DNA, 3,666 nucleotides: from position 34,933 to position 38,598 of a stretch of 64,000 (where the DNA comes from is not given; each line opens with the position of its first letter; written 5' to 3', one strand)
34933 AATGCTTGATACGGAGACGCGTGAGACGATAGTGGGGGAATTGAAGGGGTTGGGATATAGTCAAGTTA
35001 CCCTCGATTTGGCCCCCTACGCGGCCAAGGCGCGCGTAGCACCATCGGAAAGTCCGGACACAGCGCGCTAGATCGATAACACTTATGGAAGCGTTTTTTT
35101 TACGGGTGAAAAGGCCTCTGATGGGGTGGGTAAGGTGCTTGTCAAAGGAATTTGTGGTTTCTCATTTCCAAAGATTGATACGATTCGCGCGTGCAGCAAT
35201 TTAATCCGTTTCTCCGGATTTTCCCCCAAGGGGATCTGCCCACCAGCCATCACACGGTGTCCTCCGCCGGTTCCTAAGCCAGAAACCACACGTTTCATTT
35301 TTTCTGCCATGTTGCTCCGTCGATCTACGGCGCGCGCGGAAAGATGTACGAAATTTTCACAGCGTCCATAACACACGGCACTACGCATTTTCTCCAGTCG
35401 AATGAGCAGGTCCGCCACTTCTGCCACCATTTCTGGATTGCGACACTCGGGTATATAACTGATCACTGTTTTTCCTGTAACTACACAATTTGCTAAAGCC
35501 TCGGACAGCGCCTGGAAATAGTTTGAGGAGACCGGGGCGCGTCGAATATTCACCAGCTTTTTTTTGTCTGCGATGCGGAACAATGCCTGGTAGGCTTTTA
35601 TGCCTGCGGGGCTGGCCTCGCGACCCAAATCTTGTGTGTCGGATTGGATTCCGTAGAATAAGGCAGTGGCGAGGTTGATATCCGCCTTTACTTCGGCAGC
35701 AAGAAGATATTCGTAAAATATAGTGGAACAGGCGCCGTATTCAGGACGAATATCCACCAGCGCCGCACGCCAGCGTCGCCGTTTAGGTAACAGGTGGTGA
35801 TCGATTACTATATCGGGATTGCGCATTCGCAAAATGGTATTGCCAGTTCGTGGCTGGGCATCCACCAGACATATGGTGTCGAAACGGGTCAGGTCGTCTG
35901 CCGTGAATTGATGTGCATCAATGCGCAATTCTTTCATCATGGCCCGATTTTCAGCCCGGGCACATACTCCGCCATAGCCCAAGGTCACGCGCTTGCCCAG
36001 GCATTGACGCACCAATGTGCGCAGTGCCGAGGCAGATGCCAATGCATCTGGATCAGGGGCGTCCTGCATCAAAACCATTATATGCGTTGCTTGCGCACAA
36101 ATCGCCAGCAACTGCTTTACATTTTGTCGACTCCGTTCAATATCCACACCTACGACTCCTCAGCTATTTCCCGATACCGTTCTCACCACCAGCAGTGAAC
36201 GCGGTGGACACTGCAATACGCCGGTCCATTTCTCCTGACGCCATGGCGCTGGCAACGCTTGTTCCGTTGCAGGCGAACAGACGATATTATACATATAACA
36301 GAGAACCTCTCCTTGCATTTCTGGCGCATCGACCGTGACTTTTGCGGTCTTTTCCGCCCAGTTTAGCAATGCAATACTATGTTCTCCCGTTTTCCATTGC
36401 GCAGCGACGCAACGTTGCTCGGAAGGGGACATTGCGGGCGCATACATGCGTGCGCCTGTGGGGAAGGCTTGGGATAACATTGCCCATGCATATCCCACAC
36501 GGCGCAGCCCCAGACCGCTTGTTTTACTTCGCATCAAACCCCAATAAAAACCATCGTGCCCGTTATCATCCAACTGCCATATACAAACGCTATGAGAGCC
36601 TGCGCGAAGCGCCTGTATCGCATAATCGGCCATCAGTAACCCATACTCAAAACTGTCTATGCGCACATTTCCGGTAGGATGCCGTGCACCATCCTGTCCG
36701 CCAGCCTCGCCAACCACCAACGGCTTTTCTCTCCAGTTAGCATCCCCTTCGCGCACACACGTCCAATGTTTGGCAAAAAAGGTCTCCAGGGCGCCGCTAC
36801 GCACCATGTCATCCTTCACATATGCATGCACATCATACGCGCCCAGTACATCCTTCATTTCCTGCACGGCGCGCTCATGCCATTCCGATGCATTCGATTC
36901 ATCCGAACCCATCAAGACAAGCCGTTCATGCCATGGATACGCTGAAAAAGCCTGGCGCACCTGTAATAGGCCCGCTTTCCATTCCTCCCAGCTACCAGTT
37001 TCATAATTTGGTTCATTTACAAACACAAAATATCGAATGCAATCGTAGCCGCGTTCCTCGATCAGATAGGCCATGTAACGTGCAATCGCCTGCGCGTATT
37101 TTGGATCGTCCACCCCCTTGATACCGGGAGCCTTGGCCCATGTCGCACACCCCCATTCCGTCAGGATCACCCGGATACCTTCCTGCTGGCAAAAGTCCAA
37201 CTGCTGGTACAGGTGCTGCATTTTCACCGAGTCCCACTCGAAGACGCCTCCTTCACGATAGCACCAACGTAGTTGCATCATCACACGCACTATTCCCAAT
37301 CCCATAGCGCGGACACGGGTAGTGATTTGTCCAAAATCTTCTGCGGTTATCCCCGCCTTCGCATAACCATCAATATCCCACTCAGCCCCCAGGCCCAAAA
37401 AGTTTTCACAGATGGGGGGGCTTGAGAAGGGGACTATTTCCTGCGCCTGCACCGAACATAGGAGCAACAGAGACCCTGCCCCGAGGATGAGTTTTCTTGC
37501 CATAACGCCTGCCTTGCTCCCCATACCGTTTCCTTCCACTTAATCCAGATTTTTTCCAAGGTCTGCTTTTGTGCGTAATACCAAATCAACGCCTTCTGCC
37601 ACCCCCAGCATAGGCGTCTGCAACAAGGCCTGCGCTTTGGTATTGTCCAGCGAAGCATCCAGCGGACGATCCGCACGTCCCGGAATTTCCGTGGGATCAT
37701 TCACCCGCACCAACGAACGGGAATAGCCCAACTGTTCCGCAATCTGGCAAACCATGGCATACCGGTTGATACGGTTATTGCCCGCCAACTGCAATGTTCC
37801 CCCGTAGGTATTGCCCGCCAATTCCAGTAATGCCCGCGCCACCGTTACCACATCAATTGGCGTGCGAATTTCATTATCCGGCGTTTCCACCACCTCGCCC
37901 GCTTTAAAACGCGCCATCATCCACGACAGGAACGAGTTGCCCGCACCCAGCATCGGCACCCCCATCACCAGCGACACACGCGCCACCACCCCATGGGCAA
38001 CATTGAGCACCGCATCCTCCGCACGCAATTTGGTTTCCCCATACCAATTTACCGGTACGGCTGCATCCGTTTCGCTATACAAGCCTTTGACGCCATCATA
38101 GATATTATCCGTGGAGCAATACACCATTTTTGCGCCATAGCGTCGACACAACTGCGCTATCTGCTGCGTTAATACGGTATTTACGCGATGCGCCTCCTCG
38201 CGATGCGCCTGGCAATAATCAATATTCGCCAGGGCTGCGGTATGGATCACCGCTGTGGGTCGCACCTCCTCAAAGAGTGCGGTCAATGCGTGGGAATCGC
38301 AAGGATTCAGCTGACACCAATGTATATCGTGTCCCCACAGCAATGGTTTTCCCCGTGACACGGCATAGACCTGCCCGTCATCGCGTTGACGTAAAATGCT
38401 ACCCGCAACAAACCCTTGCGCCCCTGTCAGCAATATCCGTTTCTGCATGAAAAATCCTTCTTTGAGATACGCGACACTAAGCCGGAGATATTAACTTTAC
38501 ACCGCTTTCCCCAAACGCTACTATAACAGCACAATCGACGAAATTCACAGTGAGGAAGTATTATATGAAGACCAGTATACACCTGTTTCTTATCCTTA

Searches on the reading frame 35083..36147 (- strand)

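Call 19: search_protein_families(library=pfam, proteins=[window:35083-36147:-], max_evalue=0.001)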
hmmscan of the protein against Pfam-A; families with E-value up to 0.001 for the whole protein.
window:35083-36147:- (354 aa): 2 families
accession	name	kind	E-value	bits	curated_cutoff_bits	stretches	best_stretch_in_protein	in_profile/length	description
PF01368.27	DHH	-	1.4e-09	38.7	28.1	1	23-167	2-125/125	DHH family, N-terminal domain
PF02272.25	DHHA1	-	4.4e-08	34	25.9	1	227-321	4-99/102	DHHA1 domain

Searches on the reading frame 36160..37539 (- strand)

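Call 19: search_protein_families(library=pfam, proteins=[window:36160-37539:-], max_evalue=0.001)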
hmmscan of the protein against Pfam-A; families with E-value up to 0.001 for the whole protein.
window:36160-37539:- (459 aa): 1 family
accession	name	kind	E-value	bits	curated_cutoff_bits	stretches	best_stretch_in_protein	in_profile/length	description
PF00150.24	Cellulase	-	1.5e-06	28.4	23.5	1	71-326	25-271/272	Cellulase (glycosyl hydrolase family 5)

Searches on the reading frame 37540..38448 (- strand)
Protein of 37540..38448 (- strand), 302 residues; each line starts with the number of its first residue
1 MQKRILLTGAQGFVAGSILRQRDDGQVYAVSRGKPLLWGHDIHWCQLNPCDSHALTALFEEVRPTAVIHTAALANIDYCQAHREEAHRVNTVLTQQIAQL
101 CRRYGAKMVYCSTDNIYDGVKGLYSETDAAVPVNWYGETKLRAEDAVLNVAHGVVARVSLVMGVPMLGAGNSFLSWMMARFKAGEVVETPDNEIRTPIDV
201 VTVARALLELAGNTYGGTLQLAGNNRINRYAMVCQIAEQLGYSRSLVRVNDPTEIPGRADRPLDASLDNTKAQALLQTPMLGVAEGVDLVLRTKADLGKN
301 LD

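Call 19: search_protein_families(library=pfam, proteins=[window:37540-38448:-], max_evalue=0.001)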
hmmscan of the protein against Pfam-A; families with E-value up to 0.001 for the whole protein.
window:37540-38448:- (302 aa): 5 families
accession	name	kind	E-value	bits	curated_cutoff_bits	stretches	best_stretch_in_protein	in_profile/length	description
PF04321.23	RmlD_sub_bind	-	3.3e-50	171.2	27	1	4-288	2-279/287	RmlD substrate binding domain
PF01370.27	Epimerase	-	2.8e-25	89.6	20.9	1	5-211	1-225/240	NAD dependent epimerase/dehydratase family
PF16363.11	GDP_Man_Dehyd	-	1.7e-11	44.6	27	1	40-152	52-169/332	GDP-mannose 4,6 dehydratase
PF02719.21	Polysacc_synt_2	-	3.8e-09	36.6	20.2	1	51-154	65-156/293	Polysaccharide biosynthesis protein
PF07993.18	NAD_binding_4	-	6.9e-09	35.7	20.1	1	65-185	90-234/258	Male sterility protein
